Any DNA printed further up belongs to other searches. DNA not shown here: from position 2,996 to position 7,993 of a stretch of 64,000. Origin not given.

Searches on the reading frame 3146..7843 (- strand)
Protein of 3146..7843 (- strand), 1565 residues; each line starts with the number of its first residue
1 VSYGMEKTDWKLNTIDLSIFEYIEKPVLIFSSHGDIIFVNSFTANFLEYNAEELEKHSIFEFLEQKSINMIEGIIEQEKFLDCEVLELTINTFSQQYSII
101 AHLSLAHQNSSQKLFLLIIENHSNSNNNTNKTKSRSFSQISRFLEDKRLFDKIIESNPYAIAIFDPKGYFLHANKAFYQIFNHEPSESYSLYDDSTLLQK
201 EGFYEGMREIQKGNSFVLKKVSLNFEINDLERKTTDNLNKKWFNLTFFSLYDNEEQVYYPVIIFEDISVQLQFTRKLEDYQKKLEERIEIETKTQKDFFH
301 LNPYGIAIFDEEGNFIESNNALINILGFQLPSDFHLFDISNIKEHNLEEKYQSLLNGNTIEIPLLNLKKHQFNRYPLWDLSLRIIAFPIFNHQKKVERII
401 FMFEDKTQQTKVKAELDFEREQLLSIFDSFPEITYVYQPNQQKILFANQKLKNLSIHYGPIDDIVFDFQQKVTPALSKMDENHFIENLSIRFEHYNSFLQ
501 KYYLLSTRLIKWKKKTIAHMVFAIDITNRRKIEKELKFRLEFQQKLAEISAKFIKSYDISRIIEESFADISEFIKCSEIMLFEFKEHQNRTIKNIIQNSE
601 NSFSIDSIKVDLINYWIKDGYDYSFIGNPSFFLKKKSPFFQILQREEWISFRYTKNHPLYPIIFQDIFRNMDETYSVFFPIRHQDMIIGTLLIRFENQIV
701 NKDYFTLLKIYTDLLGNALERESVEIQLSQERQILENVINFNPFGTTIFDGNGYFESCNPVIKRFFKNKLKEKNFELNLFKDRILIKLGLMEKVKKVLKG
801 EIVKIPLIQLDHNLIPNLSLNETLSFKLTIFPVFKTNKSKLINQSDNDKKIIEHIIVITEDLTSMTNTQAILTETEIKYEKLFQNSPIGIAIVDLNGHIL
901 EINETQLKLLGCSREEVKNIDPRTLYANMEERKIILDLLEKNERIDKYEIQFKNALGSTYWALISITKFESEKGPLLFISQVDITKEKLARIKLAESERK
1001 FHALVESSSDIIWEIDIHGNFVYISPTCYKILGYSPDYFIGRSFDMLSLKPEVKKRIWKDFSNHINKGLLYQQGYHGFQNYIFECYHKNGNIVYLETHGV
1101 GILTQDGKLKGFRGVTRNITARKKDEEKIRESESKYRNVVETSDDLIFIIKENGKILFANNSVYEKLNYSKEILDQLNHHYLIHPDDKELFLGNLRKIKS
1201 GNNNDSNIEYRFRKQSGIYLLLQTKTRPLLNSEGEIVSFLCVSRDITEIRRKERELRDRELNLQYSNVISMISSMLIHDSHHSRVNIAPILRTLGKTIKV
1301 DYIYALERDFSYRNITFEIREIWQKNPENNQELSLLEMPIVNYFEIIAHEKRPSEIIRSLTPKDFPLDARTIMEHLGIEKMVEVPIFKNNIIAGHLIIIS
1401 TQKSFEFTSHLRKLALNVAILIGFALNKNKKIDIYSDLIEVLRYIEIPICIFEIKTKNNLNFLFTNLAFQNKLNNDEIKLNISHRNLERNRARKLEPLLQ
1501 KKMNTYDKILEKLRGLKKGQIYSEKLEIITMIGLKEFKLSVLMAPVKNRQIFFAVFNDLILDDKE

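Call 71: search_protein_families(library=pfam, proteins=[window:3146-7843:-], max_evalue=0.001)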
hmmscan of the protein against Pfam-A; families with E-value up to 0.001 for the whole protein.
window:3146-7843:- (1565 aa): 9 families
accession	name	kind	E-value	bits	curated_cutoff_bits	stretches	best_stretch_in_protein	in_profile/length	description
PF13426.13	PAS_9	-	6.6e-53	177.8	27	3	1010-1121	2-103/103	PAS domain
PF00989.32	PAS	-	6e-38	129.8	22.6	3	1135-1246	2-113/113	PAS fold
PF13188.13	PAS_8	-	2.1e-37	126.2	21.8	4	149-187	2-39/65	PAS domain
PF08448.16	PAS_4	-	2.7e-24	86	23.1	1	1141-1250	2-109/110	PAS fold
PF08447.18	PAS_3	-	5.4e-24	84.7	25.6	2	1156-1242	1-88/89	PAS fold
PF24820.1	Diguanyl_cycl_sensor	-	1e-06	29.1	28.1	0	20-120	2-108/109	Diguanylate cyclase-like sensor domain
PF18095.7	PAS_12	-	1.5e-05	25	22.6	0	118-223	15-119/153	UPF0242 C-terminal PAS-like domain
PF14598.12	PAS_11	-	4e-05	24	25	0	1148-1238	6-95/109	PAS domain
PF01590.32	GAF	-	0.00038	21.4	22.4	0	1289-1426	8-133/133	GAF domain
